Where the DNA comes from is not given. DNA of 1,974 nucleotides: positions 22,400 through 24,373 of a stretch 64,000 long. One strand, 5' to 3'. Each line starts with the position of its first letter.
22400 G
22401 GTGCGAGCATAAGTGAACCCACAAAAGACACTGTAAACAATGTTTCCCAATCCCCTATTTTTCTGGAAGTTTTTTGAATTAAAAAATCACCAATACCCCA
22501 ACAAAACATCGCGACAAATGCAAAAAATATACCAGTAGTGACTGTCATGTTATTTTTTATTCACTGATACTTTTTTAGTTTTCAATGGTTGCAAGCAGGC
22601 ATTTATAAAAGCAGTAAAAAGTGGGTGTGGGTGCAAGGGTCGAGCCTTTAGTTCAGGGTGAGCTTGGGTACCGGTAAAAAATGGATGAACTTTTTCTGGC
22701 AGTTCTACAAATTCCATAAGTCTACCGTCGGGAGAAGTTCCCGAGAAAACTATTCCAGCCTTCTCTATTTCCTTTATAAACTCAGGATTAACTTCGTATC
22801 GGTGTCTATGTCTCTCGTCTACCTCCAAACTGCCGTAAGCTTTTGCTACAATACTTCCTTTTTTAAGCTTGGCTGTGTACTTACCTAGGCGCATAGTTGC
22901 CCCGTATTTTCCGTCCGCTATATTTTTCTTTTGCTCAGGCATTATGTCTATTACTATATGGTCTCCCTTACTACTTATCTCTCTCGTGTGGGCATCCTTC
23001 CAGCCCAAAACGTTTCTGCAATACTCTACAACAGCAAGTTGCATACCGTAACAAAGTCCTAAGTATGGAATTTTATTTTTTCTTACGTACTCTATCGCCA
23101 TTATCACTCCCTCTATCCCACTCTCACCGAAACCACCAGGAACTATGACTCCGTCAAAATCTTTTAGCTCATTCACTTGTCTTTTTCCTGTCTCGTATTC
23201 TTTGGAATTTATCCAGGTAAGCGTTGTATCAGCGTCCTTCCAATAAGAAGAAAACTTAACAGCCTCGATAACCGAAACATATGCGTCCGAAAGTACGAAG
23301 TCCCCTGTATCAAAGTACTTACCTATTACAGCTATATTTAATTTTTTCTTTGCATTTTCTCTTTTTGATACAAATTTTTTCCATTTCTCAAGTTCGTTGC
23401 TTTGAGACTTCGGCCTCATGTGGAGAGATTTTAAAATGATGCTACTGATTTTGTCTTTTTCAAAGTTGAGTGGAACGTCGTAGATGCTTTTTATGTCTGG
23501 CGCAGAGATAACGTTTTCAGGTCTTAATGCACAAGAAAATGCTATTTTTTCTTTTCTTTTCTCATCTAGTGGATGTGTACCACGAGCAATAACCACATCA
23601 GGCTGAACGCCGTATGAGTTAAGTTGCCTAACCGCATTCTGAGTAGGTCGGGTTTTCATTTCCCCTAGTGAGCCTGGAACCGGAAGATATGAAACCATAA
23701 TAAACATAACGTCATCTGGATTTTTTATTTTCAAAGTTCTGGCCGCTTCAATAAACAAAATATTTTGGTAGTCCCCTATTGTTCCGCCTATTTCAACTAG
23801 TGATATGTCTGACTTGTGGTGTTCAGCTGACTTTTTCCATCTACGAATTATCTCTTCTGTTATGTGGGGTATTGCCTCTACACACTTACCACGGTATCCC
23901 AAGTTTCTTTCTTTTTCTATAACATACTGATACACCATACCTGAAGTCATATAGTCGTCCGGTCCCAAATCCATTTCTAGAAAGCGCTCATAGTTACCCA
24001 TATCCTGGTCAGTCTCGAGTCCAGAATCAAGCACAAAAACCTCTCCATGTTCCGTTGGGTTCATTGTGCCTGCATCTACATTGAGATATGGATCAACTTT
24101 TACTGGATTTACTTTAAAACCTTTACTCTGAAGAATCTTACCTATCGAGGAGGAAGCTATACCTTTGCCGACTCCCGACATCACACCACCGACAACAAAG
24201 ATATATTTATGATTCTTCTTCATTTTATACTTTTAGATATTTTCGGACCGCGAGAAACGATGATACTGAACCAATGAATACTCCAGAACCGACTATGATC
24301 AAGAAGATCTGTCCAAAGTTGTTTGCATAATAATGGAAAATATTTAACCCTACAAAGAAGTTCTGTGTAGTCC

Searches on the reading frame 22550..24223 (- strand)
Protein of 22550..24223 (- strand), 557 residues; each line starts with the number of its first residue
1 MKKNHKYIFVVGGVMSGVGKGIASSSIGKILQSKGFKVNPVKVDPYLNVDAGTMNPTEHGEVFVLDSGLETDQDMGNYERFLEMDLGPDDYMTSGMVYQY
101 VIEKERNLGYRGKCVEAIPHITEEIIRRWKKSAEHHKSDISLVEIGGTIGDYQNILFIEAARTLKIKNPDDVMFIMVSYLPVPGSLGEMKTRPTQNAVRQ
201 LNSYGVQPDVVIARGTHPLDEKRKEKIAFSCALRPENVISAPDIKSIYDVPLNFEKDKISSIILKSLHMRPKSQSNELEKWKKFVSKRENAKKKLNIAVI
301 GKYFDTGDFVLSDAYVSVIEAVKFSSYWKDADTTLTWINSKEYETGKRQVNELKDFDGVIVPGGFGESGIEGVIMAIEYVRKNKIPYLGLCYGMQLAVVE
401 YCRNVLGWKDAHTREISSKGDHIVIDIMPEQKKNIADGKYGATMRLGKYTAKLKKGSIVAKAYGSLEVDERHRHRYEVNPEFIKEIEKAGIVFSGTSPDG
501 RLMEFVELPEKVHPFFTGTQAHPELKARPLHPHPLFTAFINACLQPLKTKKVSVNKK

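Call 10: search_protein_families(library=pfam, proteins=[window:22550-24223:-], max_evalue=0.001)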
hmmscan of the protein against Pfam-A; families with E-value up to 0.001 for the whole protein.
window:22550-24223:- (557 aa): 4 families
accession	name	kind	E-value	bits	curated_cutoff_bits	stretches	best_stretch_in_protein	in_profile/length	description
PF06418.20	CTP_synth_N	-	9.3e-102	340.4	26.1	1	6-269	1-265/265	CTP synthase N-terminus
PF00117.34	GATase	-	2.2e-32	112.7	22.8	1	311-541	2-189/190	Glutamine amidotransferase class-I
PF01656.29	CbiA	-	8.3e-05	23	25.4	1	11-151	3-54/125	CobQ/CobB/MinD/ParA nucleotide binding domain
PF07722.19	Peptidase_C26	-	0.00015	22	20.5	1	377-524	98-219/219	Peptidase C26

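Call 11: search_protein_families(library=phrogs, proteins=[window:22550-24223:-], max_evalue=0.001)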
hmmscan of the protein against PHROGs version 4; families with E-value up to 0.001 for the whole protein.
window:22550-24223:- (557 aa): 1 family
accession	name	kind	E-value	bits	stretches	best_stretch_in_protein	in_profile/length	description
phrog_28378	-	unknown function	1.1e-170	569.9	1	5-545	3-542/547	-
